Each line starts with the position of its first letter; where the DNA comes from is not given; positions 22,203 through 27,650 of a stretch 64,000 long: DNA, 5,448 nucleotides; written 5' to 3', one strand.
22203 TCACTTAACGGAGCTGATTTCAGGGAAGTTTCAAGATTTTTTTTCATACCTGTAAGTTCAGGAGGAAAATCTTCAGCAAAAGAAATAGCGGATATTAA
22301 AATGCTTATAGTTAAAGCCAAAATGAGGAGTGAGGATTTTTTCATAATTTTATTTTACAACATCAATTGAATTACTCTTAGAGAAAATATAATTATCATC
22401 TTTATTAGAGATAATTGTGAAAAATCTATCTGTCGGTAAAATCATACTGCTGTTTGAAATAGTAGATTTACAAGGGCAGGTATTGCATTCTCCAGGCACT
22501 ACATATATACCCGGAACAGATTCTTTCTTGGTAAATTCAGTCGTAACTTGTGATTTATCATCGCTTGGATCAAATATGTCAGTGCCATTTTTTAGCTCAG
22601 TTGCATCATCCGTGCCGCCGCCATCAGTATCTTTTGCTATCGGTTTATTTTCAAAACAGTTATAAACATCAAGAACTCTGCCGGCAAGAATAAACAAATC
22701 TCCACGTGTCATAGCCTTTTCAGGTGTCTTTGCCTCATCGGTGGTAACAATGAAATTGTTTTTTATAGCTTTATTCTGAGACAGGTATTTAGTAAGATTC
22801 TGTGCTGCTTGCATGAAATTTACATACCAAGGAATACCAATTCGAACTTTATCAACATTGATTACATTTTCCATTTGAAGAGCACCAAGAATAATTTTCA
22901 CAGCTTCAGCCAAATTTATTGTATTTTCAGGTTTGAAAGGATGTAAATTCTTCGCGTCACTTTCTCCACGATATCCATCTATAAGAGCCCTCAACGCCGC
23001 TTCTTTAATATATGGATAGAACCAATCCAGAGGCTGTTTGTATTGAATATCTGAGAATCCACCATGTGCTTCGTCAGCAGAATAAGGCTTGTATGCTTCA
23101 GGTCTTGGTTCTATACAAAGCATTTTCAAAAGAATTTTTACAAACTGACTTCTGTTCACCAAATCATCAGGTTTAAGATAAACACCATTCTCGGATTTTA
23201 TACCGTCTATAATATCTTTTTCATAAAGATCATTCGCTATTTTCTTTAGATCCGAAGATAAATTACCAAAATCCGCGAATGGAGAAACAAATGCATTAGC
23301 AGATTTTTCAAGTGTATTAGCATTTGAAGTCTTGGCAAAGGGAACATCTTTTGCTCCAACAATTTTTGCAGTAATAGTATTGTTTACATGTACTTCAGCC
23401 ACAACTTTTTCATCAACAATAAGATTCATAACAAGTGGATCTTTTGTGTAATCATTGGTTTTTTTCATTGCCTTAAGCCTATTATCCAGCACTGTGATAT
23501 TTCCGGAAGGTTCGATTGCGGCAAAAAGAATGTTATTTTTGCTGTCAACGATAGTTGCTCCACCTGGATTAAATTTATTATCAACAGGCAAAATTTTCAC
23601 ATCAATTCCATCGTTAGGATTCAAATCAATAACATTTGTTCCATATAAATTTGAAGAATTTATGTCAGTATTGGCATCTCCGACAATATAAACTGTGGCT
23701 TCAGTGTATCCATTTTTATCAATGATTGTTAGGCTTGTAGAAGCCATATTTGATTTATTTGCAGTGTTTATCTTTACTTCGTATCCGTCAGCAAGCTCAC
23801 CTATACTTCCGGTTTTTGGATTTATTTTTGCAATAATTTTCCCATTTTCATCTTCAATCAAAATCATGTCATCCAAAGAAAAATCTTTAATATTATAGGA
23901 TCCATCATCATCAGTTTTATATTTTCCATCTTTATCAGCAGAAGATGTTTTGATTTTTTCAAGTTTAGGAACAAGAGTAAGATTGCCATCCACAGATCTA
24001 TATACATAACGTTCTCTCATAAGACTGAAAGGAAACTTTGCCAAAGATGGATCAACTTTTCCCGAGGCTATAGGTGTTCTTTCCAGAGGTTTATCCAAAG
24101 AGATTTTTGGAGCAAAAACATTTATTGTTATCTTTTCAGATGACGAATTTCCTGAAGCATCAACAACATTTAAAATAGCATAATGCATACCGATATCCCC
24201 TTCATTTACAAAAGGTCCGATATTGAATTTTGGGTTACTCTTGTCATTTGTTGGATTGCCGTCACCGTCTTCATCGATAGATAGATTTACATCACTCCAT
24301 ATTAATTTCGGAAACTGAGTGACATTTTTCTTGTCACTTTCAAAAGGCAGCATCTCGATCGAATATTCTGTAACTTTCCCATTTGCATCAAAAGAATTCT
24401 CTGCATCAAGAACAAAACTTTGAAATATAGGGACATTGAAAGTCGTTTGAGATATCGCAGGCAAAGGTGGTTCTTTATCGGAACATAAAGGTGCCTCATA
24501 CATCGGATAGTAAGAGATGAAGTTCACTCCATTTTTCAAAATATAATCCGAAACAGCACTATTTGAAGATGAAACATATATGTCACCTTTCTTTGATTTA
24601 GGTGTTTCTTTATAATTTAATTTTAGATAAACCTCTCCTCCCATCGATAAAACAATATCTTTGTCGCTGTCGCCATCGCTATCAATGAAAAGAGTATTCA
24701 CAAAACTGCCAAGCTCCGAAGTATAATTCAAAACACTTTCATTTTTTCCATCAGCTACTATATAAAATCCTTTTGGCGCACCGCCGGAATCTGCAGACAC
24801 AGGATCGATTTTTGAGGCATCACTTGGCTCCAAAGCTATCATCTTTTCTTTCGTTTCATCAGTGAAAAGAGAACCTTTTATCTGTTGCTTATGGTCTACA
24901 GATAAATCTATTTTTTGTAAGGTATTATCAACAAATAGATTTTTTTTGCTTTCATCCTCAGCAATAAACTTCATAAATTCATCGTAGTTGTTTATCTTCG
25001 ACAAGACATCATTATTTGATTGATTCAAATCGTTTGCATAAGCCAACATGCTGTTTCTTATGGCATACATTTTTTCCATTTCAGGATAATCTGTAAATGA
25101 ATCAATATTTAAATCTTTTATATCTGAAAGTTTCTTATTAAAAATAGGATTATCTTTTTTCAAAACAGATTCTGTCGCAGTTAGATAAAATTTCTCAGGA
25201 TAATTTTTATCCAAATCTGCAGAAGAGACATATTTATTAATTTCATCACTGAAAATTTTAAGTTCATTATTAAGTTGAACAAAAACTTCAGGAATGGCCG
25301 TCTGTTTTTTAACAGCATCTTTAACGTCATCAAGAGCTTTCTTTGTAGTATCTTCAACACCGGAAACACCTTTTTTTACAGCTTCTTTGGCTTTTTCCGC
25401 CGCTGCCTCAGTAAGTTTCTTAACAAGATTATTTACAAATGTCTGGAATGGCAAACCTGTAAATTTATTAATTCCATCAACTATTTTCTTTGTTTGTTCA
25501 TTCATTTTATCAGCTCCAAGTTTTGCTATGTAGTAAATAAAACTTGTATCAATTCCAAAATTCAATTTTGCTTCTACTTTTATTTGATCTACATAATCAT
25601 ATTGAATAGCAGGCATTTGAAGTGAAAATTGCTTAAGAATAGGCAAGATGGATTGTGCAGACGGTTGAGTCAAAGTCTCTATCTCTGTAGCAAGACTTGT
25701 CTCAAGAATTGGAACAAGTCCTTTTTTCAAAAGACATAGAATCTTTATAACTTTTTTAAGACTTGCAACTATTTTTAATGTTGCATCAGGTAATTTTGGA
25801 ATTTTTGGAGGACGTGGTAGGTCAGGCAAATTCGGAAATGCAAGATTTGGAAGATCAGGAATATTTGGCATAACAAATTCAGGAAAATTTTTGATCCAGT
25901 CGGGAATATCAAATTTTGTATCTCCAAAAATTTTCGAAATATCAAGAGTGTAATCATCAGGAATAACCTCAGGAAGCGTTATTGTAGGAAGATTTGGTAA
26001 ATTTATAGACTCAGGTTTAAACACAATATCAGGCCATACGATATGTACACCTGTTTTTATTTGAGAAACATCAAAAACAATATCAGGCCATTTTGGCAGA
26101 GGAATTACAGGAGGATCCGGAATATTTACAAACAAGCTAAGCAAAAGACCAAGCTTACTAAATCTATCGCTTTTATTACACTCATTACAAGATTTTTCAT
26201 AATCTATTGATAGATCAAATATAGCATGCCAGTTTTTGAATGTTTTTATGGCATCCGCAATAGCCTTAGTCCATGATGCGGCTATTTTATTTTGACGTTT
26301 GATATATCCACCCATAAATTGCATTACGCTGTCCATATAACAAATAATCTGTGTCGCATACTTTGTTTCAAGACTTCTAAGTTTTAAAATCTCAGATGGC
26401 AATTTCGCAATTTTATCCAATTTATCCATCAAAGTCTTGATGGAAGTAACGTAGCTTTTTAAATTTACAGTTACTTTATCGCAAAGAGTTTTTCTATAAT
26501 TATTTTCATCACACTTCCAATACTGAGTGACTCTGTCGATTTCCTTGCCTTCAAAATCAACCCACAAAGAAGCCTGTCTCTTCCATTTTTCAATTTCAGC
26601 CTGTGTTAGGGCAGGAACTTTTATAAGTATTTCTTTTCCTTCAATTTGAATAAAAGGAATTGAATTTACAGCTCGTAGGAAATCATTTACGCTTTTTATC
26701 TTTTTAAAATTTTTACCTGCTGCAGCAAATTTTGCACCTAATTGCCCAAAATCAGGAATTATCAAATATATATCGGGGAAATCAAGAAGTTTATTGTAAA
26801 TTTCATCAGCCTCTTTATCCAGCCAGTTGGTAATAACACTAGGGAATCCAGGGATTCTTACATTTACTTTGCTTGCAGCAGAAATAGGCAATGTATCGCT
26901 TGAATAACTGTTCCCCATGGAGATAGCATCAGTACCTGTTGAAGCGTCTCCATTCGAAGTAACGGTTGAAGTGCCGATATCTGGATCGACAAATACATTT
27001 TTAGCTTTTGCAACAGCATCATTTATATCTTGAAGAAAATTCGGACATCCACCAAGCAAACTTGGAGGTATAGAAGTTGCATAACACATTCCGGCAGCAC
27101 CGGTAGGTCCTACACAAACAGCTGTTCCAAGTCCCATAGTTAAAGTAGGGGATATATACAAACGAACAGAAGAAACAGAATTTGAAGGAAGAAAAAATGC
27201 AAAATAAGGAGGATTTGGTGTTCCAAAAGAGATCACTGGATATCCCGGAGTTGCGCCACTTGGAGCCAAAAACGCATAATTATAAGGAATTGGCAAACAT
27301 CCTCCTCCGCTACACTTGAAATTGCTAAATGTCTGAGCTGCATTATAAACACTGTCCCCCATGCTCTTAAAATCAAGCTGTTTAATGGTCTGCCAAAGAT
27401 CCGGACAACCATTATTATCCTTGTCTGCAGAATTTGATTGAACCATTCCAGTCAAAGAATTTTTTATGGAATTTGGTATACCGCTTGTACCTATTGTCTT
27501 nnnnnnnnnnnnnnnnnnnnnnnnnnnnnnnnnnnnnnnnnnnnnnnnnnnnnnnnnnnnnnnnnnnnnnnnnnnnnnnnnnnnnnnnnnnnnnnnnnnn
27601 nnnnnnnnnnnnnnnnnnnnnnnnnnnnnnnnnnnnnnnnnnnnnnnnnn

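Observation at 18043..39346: Type IV pilus genes, a 3915-aa SLH-anchored surface protein and four secreted proteins form one 21-kb co-directional block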

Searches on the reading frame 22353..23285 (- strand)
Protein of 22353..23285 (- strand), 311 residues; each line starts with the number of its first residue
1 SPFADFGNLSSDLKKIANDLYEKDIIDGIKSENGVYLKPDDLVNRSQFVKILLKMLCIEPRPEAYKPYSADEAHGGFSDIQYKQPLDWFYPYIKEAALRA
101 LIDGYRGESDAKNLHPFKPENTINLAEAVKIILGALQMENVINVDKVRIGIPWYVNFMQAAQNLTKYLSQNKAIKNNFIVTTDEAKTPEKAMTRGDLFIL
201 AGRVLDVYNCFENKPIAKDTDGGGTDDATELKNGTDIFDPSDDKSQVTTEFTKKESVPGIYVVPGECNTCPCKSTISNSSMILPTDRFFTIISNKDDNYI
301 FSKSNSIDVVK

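Call 11: search_protein_families(library=pfam, proteins=[window:22353-23285:-], max_evalue=10)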
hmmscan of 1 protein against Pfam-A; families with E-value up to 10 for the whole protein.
seq(311 aa): 1 family
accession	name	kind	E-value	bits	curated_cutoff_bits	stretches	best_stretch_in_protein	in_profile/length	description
PF00395.25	SLH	-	0.00011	22.5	20.8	1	87-128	9-43/44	S-layer homology domain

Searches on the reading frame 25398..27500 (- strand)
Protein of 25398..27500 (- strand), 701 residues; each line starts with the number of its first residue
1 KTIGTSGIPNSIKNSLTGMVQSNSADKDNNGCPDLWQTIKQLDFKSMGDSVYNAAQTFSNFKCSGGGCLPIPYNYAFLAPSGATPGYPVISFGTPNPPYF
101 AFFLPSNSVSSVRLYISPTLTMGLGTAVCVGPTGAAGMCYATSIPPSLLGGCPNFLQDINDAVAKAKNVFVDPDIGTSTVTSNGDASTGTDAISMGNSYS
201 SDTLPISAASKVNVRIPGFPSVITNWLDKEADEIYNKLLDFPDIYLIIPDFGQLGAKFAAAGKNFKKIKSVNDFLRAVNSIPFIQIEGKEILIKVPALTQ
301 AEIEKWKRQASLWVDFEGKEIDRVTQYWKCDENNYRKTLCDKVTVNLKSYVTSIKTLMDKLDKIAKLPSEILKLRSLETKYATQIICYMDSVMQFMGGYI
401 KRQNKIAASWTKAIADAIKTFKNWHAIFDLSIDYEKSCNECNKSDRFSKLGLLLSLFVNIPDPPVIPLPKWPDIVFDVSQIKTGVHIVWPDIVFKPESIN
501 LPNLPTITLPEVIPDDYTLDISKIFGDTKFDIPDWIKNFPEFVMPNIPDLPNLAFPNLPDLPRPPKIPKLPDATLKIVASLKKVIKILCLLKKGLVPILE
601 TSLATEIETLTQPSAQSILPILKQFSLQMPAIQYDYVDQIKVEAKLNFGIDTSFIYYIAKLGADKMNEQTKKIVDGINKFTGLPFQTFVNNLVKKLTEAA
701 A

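Call 16: find_homologous_proteins(query=window:25398-27500:-, max_evalue=0.001)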
Query window:25398-27500:- (701 aa): 2 proteins with E <= 0.001 among 8000 candidates.
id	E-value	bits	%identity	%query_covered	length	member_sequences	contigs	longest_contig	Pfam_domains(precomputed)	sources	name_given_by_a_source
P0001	1.5e-157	544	44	81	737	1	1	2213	-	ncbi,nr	ncbi:MAG: hypothetical protein NTZ38_01850, partial [Candidatus Taylorbacteria bacterium]|nr:hypothe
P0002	2.6e-89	319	56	38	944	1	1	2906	-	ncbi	ncbi:MAG: hypothetical protein AAB953_03990, partial [Patescibacteria group bacterium]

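Call 18: find_related_loci(query=A1, collection=genome_contigs, flank=10000)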
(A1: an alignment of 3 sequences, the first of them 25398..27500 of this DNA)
Query A1 (701 aa) in genome_contigs; peptide patterns used: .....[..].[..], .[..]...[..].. (x = any residue, [..] = any of these).
62 stretches matched a pattern; 29 encode a relative of the query (tblastn E <= 1e-3); 29 distinct loci.
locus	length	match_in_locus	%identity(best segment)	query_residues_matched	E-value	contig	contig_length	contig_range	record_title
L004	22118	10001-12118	76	2-700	0e+0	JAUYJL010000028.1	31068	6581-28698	MAG: Candidatus Peregrinibacteria bacterium isolate C24_metabat.bin.136 C24_k141_1103221, whole genome shotgun sequence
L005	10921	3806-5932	75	1-700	0e+0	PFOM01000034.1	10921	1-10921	MAG: Candidatus Peregrinibacteria bacterium CG_4_10_14_0_2_um_filter_38_24 CG_4_10_14_0.2_scaffold_3177_c, whole genome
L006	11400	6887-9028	75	1-699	0e+0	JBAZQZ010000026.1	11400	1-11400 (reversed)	MAG: Candidatus Gracilibacteria bacterium isolate SO_2017_GW1_136 NODE_21168_length_11400_cov_1.518229_OW334_2017, whole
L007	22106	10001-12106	75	3-700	0e+0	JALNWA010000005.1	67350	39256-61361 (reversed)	MAG: Candidatus Gracilibacteria bacterium isolate SO_2016_GW1 bin 4 scaffold00885_OW334_2016, whole genome shotgun seque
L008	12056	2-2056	57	9-698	0e+0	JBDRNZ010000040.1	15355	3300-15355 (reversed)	MAG: Candidatus Peregrinibacteria bacterium isolate MEGAHIT-group-1.923 k141_8457096, whole genome shotgun sequence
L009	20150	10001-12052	57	12-700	0e+0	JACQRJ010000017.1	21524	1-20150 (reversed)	MAG: Candidatus Peregrinibacteria bacterium isolate NC_groundwater_1356_Ag_S-0.2um_42_45 S_p2_S4_coassembly_k141_880199,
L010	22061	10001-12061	53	10-698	0e+0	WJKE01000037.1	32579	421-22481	MAG: Candidatus Peregrinibacteria bacterium isolate Bin_357 k141_1184377, whole genome shotgun sequence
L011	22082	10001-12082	51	7-691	0e+0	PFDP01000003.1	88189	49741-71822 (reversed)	MAG: Candidatus Peregrinibacteria bacterium CG10_big_fil_rev_8_21_14_0_10_36_19 CG10_8_21_14_0.10_scaffold_194_c, whole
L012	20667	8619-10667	50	12-701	0e+0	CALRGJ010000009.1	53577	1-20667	MAG: Candidatus Peribacteria bacterium isolate ZH-bin-154 genome assembly, contig: ZH-15May19-c1008, whole genome shotgu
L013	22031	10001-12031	50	13-701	0e+0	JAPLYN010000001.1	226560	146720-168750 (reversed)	MAG: Candidatus Peregrinibacteria bacterium isolate LacPavin_0818_WC45_MAG_38_18 LacPavin_0818_WC45_scaffold_20305, whol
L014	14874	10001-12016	52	26-700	0e+0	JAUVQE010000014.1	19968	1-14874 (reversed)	MAG: Nitrospirota bacterium isolate CSMAG_680 CSMAG_680_k127_12788422_length_19968_cov_25.0000, whole genome shotgun seq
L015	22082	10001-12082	53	9-700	0e+0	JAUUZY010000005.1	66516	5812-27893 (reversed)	MAG: Candidatus Peregrinibacteria bacterium isolate CSMAG_205 CSMAG_205_k127_17150874_length_66516_cov_13.0139, whole ge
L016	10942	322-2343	50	11-690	0e+0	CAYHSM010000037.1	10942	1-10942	MAG TPA_asm: uncultured Candidatus Peribacteria bacterium isolate ERP119705_co15_234 genome assembly, contig: NODE_7074_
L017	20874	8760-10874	46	4-696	0e+0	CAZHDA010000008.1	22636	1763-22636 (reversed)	MAG TPA_asm: uncultured Candidatus Peribacteria bacterium isolate SRP192515_co1_133 genome assembly, contig: NODE_2091_l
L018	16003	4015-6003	48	24-694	0e+0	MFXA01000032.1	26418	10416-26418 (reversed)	MAG: Candidatus Peregrinibacteria bacterium RIFCSPLOWO2_01_FULL_39_12 rifcsplowo2_01_scaffold_3546, whole genome shotgun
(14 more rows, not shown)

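Call 62: search_solved_structures(query=A11, max_evalue=1)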
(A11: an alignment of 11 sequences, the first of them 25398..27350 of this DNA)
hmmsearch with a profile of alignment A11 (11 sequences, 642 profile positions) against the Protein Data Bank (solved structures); distinct sequences matched with E-value up to 1: 2.
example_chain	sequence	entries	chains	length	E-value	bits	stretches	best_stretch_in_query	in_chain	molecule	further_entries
4cp6_A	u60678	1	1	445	0.065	14.5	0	547-627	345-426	CHOLINE BINDING PROTEIN PCPA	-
7y4l_Y3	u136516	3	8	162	0.37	12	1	480-502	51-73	LPP2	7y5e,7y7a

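Call 75: search_protein_representatives(protein=window:25398-27350:-)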
Query: 651 residues. Proteins with E-value up to 0.001 (for the whole library): 386; up to 1e-10: 314; up to 1e-30: 203. The best 150 are listed.
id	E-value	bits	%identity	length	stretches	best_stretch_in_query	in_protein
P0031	0.0e+00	1158.6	79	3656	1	1-649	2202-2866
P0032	2.4e-267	905.2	61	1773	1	9-648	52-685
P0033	5.0e-263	890.9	60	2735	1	9-648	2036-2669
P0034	2.7e-249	845.5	56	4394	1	3-648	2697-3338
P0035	8.9e-249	843.8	57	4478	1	9-649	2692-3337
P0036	2.4e-248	842.4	58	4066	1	9-648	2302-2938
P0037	1.7e-247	839.6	58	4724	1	8-650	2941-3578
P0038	1.6e-240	816.6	56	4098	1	9-647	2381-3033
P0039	4.7e-238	808.4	56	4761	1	3-648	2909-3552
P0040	8.6e-231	784.4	54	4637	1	8-650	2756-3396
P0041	3.4e-229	779.1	56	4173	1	8-645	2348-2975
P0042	5.5e-225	765.3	54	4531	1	5-639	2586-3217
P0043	2.1e-222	756.7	52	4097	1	7-649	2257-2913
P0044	1.1e-220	751.1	54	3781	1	11-640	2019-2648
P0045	4.2e-219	745.8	54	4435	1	9-646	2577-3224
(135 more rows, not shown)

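Call 77: search_protein_families(library=pfam, alignment_id=A13, max_evalue=0.001)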
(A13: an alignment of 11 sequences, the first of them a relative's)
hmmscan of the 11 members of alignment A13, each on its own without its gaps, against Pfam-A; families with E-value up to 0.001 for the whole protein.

A. member 1, P0093 (4719 aa): 10 families
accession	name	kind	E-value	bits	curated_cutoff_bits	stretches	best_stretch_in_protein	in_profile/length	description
PF18565.7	Glyco_hydro2_C5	-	1e-18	67.5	32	1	1197-1290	1-99/103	Glycoside hydrolase family 2 C-terminal domain 5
PF00395.25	SLH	-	7.1e-09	35.9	20.8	0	4319-4364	1-43/44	S-layer homology domain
PF13517.12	FG-GAP_3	-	1.3e-08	35.7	26.9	1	2081-2144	1-61/61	FG-GAP-like repeat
PF09134.16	Invasin_D3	-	2.9e-08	34.6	33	1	1624-1715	10-95/98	Invasin, domain 3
PF17820.7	PDZ_6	-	3.3e-08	33.6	27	1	603-642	2-40/54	PDZ domain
PF01839.29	FG-GAP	-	2e-07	31.2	22.1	0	2127-2146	3-22/37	FG-GAP repeat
PF18884.5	TSP3_bac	-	2.6e-05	24.4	25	0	4553-4574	1-22/22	Bacterial TSP3 repeat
PF00595.29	PDZ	-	4e-05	24.4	23.2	0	598-632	24-58/81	PDZ domain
PF13180.12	PDZ_2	-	0.00032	21.4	27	0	599-633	12-46/80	PDZ domain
PF23743.1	Beta-prop_BBS7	-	0.00039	20.3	27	1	2070-2146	217-289/299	BBS7 beta-propeller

B. families by the number of members that match (of 11 scanned): 13 families
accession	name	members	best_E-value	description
PF13517.12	FG-GAP_3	10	9e-14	FG-GAP-like repeat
PF00395.25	SLH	8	5.7e-20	S-layer homology domain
PF18565.7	Glyco_hydro2_C5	7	1e-18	Glycoside hydrolase family 2 C-terminal domain 5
PF09134.16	Invasin_D3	5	2.4e-08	Invasin, domain 3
PF02369.22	Big_1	4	6.6e-11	Bacterial Ig-like domain (group 1)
PF18884.5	TSP3_bac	3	2.3e-14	Bacterial TSP3 repeat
PF23743.1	Beta-prop_BBS7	2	2.6e-05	BBS7 beta-propeller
PF17820.7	PDZ_6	1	3.3e-08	PDZ domain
PF01839.29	FG-GAP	1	2e-07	FG-GAP repeat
PF04773.18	FecR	1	1.4e-06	FecR protein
PF00595.29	PDZ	1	4e-05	PDZ domain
PF01442.23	Apolipoprotein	1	4.1e-05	Apolipoprotein A1/A4/E domain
PF13180.12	PDZ_2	1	0.00032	PDZ domain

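Call 85: find_related_loci(query=A11, collection=metagenome_contigs, flank=10000)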
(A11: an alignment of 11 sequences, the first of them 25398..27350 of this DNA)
Query A11 (651 aa) in metagenome_contigs; peptide patterns used: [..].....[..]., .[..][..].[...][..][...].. (x = any residue, [..] = any of these).
236 stretches matched a pattern; 68 encode a relative of the query (tblastn E <= 1e-3); 67 distinct loci.
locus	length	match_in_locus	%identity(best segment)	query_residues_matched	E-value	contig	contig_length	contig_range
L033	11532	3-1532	78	142-650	0e+0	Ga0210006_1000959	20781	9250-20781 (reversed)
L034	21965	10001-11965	77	1-650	0e+0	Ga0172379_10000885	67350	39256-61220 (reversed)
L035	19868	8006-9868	60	9-633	0e+0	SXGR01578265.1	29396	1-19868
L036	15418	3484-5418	55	9-650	0e+0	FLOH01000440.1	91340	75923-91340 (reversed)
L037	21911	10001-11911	51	8-651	0e+0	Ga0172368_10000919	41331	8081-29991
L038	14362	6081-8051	50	11-648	0e+0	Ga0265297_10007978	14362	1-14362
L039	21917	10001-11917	51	11-645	0e+0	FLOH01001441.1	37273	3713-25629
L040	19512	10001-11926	49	3-650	0e+0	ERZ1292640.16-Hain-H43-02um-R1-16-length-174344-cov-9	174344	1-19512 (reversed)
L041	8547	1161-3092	48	10-646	0e+0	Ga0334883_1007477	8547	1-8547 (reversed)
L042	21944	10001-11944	46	5-644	0e+0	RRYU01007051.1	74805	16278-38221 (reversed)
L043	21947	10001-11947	42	9-651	2e-166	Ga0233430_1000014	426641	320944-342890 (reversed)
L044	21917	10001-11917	54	9-641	0e+0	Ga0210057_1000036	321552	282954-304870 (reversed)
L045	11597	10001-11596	47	11-537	1e-139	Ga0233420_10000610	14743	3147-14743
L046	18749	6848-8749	40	1-630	5e-144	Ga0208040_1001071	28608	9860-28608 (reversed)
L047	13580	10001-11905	37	3-635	2e-123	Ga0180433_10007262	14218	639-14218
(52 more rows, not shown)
